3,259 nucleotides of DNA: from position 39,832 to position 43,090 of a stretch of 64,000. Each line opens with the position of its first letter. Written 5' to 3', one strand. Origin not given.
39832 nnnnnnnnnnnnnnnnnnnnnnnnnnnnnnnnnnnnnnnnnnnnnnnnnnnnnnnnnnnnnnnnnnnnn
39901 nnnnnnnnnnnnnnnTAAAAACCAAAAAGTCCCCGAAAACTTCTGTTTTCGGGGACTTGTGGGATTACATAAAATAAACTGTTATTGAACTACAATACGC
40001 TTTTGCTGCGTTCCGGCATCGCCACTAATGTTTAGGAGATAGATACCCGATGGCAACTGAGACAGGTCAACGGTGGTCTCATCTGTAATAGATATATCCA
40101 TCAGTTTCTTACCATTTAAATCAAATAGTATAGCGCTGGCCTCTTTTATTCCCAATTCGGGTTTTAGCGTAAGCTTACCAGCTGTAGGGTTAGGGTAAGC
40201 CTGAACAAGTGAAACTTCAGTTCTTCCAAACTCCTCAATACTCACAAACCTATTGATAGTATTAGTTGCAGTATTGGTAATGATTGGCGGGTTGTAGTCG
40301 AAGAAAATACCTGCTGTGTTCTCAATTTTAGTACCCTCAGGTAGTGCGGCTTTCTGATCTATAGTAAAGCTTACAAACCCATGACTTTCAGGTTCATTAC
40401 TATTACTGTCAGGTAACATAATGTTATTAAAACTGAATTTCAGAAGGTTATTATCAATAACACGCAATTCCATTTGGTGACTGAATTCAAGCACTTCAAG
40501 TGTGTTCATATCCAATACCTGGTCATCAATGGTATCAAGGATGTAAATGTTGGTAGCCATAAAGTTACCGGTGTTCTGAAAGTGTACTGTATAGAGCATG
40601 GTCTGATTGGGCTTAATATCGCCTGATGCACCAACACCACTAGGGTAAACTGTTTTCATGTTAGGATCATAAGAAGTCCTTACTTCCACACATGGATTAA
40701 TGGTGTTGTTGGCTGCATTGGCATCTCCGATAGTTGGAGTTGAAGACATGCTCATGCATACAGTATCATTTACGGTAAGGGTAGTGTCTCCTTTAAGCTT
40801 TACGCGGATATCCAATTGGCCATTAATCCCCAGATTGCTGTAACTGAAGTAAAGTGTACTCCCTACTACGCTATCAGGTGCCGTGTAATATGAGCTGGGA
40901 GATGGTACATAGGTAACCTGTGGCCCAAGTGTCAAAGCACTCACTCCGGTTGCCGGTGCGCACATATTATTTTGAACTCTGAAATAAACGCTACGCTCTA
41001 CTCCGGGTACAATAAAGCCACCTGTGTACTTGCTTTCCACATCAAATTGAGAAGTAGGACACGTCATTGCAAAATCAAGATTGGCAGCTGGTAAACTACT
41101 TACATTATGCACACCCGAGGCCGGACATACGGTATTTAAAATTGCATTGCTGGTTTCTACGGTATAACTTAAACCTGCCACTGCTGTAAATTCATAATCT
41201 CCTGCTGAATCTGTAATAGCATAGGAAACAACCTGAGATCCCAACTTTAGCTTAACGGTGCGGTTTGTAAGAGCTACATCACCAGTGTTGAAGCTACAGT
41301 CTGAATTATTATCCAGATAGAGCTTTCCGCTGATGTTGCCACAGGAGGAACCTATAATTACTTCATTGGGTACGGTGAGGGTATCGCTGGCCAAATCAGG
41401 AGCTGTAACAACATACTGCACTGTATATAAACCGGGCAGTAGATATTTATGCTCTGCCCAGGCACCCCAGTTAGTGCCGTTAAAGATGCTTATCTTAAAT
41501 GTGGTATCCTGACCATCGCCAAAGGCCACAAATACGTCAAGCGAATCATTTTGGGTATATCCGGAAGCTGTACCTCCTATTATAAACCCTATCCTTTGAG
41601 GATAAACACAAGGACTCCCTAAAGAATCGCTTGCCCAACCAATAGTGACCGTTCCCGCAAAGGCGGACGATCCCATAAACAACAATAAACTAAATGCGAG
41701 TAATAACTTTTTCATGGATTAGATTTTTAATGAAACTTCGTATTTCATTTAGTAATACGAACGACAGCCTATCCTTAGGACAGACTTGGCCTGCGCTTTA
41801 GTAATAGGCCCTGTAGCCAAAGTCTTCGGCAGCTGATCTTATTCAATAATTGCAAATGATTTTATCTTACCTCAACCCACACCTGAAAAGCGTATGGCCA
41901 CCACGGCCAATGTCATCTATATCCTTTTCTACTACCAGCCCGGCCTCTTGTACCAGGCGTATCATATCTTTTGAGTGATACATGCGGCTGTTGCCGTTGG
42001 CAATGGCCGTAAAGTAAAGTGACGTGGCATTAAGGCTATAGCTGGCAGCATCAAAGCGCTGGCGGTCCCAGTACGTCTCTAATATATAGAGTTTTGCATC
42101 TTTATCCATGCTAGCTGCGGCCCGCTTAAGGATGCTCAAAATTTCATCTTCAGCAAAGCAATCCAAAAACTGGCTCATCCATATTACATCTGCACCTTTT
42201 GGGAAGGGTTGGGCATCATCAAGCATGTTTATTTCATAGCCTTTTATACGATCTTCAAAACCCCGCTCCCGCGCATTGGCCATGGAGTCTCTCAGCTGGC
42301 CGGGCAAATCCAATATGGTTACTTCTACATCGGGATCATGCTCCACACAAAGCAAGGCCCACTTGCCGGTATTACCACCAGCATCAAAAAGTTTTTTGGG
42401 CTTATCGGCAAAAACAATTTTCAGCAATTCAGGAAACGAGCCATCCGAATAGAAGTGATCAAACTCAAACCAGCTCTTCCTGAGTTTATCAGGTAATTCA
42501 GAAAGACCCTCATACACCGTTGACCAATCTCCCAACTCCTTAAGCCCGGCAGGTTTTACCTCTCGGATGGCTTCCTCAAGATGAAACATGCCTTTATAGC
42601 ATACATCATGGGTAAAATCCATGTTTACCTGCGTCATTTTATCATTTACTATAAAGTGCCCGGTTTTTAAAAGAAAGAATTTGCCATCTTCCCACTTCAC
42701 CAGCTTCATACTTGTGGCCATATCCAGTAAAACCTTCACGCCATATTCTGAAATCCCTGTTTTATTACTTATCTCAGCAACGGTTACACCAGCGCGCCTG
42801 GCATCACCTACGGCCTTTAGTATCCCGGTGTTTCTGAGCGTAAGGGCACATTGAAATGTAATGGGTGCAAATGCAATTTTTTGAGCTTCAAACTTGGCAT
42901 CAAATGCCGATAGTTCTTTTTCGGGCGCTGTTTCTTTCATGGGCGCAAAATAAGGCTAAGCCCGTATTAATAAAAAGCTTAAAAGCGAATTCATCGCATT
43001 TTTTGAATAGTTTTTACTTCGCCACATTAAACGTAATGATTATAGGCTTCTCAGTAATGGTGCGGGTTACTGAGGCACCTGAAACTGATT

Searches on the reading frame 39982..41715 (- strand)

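Call 34: search_protein_families(library=pfam, proteins=[window:39982-41715:-], max_evalue=0.01)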
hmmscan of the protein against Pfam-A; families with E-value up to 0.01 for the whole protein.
window:39982-41715:- (577 aa): 5 families
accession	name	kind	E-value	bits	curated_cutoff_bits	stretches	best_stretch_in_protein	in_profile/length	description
PF24595.1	DUF7619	-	2.8e-45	154.1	27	1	350-486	1-133/133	Domain of unknown function (DUF7619)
PF18962.6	Por_Secre_tail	-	1.9e-12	47.7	27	1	507-576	2-75/75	Secretion system C-terminal sorting domain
PF17210.9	SdrD_B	-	1.6e-05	25.5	29.7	1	131-191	6-67/112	SdrD B-like domain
PF13620.12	CarboxypepD_reg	-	0.0026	18.5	32.3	0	149-189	14-55/82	Carboxypeptidase regulatory-like domain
PF00801.26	PKD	-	0.0062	17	23.5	0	58-107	16-69/80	PKD domain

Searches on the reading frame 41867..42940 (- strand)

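Call 34: search_protein_families(library=pfam, proteins=[window:41867-42940:-], max_evalue=0.01)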
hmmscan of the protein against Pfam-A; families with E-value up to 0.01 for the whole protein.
window:41867-42940:- (357 aa): 5 families
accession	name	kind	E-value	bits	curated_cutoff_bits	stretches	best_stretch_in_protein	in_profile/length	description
PF21212.3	Dimerisation2-like_dom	-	4.7e-16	59.4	27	1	19-88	4-72/72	Dimerisation2-like domain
PF00891.24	Methyltransf_2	-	2.3e-11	43.9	22.3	1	182-334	64-208/210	O-methyltransferase domain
PF13489.12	Methyltransf_23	-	1.5e-07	31.7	27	1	178-338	20-162/164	Methyltransferase domain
PF08242.18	Methyltransf_12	-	0.00011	23.3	30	1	186-282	2-96/98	Methyltransferase domain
PF08100.18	Dimerisation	-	0.0085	16.3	25.6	0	28-86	21-75/93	O-methyltransferase dimerisation domain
